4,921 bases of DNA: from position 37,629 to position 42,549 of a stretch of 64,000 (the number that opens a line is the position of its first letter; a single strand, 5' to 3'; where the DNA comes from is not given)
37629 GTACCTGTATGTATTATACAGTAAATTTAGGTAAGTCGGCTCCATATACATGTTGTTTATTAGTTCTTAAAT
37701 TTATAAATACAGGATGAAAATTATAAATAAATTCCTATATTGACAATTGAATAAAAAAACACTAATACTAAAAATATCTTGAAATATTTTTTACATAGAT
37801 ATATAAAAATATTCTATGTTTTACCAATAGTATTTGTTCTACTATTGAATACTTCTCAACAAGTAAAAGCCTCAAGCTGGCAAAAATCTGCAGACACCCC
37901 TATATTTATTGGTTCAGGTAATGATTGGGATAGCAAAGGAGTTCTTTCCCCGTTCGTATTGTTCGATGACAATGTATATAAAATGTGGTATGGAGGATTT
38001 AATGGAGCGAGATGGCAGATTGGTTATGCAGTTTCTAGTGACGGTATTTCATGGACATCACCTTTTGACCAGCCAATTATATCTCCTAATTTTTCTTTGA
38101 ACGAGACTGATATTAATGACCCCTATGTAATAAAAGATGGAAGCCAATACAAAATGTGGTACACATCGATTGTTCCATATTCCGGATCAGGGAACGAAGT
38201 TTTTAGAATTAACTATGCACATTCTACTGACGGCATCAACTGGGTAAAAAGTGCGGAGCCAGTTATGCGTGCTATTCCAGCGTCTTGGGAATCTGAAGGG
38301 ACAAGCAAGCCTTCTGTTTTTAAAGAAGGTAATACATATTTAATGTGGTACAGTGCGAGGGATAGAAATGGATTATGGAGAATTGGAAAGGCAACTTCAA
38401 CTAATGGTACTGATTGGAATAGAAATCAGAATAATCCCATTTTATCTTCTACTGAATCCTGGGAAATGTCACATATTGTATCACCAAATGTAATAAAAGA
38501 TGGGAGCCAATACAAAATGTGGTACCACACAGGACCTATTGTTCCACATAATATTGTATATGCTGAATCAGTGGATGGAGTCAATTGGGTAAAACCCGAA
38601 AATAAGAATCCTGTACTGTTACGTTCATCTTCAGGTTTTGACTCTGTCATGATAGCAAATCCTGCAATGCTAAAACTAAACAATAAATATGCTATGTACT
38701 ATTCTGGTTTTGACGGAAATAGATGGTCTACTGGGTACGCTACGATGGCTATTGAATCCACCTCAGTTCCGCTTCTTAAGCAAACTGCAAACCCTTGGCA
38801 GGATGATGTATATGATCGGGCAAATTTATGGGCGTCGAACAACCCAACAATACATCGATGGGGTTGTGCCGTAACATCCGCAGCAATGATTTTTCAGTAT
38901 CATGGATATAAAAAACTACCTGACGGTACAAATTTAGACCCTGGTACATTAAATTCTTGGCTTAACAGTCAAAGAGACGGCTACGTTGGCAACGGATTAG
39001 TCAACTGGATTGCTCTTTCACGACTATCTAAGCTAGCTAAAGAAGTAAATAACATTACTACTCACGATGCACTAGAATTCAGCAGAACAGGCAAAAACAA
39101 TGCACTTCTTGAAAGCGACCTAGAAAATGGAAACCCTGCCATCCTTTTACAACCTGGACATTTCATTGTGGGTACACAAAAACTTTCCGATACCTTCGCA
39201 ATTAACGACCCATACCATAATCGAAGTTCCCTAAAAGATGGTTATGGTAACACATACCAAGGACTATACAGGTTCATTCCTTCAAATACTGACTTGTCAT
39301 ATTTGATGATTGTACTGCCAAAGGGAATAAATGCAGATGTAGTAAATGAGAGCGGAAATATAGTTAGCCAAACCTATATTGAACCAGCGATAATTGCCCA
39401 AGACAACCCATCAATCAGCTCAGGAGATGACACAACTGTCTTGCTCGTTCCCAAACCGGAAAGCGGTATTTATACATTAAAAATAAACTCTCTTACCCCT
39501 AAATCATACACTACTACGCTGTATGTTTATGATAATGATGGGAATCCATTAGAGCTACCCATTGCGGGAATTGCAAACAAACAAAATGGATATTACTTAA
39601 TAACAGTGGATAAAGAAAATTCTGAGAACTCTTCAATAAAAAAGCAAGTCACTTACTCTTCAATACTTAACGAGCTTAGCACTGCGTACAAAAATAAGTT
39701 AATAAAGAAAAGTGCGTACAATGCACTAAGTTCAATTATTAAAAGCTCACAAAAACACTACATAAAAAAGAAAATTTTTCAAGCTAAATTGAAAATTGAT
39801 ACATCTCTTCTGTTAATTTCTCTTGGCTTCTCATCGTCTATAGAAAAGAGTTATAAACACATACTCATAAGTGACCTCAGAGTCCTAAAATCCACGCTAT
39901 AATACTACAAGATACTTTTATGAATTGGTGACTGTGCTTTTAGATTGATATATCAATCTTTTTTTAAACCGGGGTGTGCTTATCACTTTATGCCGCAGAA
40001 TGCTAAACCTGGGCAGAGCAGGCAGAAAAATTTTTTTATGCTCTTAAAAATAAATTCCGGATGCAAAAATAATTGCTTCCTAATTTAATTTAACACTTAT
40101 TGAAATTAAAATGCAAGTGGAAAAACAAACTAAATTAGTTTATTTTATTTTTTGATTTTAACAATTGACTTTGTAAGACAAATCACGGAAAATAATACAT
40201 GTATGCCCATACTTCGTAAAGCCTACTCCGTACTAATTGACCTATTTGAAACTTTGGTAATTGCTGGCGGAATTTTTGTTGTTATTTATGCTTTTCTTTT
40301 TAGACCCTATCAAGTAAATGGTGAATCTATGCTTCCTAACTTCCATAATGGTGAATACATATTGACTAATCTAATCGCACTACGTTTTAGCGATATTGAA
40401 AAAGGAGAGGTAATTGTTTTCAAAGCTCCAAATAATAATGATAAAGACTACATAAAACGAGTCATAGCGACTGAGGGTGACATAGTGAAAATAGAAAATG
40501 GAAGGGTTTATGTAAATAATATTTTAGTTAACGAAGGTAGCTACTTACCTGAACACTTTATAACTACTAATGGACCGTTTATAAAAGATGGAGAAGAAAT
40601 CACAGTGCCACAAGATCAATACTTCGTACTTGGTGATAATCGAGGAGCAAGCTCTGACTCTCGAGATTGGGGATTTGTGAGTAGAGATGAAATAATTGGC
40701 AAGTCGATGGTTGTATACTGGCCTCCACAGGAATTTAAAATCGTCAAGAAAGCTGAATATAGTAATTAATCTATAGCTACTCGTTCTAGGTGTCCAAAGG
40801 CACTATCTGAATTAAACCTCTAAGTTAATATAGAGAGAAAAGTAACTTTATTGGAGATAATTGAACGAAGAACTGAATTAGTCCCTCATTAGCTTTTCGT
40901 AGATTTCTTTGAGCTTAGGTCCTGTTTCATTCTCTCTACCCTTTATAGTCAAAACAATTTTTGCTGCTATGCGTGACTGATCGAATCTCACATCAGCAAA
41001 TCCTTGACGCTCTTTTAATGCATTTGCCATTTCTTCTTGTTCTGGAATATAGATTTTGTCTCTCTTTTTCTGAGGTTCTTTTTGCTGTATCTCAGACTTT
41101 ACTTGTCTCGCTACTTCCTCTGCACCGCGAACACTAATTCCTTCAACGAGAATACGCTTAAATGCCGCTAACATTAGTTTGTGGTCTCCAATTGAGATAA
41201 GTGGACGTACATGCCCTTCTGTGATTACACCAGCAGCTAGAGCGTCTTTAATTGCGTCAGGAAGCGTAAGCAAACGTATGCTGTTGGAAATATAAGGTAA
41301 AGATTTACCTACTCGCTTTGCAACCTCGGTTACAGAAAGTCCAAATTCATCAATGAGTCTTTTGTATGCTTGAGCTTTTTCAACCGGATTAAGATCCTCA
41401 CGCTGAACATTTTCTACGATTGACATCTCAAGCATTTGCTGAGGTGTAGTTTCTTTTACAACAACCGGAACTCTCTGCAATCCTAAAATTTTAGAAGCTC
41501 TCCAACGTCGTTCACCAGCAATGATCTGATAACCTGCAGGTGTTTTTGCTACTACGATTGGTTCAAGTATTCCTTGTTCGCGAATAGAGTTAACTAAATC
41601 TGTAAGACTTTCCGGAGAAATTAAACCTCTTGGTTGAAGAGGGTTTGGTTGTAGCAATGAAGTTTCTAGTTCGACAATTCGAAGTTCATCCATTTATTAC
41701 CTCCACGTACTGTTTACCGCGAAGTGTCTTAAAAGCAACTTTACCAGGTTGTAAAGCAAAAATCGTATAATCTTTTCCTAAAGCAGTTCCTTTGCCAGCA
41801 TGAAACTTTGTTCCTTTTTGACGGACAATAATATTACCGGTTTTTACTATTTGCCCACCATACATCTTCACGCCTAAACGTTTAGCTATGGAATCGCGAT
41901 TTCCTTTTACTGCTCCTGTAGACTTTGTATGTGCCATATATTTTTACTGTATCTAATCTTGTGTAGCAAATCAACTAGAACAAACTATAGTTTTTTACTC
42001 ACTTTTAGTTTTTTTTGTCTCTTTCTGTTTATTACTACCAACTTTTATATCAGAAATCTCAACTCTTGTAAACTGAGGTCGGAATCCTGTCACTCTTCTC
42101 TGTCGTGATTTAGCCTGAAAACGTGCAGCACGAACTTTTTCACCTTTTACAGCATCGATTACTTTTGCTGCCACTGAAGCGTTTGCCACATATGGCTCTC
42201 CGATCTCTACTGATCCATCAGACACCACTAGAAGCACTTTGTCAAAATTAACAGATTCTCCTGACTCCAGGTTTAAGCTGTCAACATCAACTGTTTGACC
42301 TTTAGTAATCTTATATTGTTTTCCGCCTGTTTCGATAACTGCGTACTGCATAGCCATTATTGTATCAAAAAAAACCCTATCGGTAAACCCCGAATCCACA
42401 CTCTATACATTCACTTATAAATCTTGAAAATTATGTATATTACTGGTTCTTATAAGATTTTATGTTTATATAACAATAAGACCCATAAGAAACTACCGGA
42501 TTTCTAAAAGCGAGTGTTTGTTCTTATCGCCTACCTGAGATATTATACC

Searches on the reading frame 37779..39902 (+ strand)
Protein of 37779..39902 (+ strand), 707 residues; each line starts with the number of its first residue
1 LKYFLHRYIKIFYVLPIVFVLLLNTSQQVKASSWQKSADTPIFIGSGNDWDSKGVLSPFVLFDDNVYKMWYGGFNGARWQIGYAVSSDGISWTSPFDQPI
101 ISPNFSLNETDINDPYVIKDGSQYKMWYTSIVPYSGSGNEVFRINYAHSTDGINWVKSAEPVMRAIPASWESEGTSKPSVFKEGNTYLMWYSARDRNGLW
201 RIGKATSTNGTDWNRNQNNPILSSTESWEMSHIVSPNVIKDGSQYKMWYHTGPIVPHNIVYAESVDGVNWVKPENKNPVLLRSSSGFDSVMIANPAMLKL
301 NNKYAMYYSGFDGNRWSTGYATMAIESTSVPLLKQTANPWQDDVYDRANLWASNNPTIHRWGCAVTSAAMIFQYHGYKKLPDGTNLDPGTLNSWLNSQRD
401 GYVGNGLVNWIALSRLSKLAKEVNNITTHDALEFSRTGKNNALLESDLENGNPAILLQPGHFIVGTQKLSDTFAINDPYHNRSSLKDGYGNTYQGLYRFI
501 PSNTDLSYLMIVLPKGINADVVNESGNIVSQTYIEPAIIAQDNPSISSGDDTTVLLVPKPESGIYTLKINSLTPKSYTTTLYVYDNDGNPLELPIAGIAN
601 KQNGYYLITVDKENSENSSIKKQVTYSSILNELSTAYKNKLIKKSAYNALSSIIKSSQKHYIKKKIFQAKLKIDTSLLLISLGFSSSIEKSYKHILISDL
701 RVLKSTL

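Call 5: search_protein_families(library=pfam, proteins=[window:37779-39902:+], max_evalue=0.001)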
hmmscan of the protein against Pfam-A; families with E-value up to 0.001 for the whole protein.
window:37779-39902:+ (707 aa): 2 families
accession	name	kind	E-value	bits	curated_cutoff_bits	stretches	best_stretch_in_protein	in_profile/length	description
PF04041.19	Glyco_hydro_130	-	2.4e-19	69.9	26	1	140-215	65-138/320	beta-1,4-mannooligosaccharide phosphorylase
PF13529.12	Peptidase_C39_2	-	1.8e-06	29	24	1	330-479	3-143/143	Peptidase_C39 like family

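Call 15: search_protein_families(library=ncbifam, proteins=[window:37779-39902:+], max_evalue=0.01)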
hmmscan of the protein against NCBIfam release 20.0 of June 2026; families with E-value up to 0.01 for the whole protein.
window:37779-39902:+ (707 aa): 2 families
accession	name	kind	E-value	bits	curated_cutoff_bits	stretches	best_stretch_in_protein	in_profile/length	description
NF052550.1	BManbPhaseBMBP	equivalog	2.4e-24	86.2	450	3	141-216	57-133/296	beta-1,2-mannobiose phosphorylase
NF058598.1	BetMansidBT3780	equivalog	2.4e-06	26.9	550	1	94-216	44-171/366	beta-1,2-mannosidase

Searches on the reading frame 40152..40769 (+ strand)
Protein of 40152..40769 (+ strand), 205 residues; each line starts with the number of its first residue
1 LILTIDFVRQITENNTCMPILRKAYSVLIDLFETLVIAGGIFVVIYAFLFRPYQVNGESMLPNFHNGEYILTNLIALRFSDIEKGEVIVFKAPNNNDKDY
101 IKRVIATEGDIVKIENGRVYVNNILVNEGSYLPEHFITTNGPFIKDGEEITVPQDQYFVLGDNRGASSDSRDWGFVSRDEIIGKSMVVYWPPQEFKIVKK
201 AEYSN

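Call 5: search_protein_families(library=pfam, proteins=[window:40152-40769:+], max_evalue=0.001)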
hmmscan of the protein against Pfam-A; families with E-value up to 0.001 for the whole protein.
window:40152-40769:+ (205 aa): 2 families
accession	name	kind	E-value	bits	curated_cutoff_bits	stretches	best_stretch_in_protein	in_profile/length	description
PF10502.14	Peptidase_S26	-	2.1e-46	158.4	22.9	1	29-190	2-168/168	Signal peptidase, peptidase S26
PF00717.28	Peptidase_S24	-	0.00011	22.4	23.3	1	54-111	39-88/116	Peptidase S24-like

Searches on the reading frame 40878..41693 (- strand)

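Call 6: search_protein_families(library=pfam, proteins=[window:40878-41693:-], max_evalue=0.001)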
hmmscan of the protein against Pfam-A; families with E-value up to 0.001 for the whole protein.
window:40878-41693:- (271 aa): 3 families
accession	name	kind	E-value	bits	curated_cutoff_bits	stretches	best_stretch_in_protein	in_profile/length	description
PF17762.8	HTH_ParB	-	5.8e-32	110.3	22.6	1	99-199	1-101/102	ParB HTH domain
PF02195.25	ParB_N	-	2e-30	105.1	26.3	1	6-97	3-95/95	ParB N-terminal domain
PF08535.16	KorB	-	6e-05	23.4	22.3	1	118-158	3-43/89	KorB domain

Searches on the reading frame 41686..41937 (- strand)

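Call 76: search_protein_families(library=pfam, proteins=[window:41686-41937:-], max_evalue=0.001)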
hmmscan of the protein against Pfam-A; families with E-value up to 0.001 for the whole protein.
window:41686-41937:- (83 aa): 1 family
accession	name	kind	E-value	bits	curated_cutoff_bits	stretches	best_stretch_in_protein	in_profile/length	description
PF01016.24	Ribosomal_L27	-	2.2e-30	105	20.5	1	2-80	1-79/79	Ribosomal L27 protein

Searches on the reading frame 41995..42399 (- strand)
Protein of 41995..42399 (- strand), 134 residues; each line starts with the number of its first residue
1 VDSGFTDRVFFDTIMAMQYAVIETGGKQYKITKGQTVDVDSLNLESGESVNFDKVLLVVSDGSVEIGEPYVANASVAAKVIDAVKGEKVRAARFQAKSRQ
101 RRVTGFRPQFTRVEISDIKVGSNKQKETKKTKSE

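Call 6: search_protein_families(library=pfam, proteins=[window:41995-42399:-], max_evalue=0.001)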
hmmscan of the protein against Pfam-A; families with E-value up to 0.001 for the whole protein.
window:41995-42399:- (134 aa): 1 family
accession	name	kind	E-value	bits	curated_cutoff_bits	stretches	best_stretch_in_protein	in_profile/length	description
PF00829.26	Ribosomal_L21p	-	2.9e-31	108.1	27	1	19-118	2-99/99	Ribosomal prokaryotic L21 protein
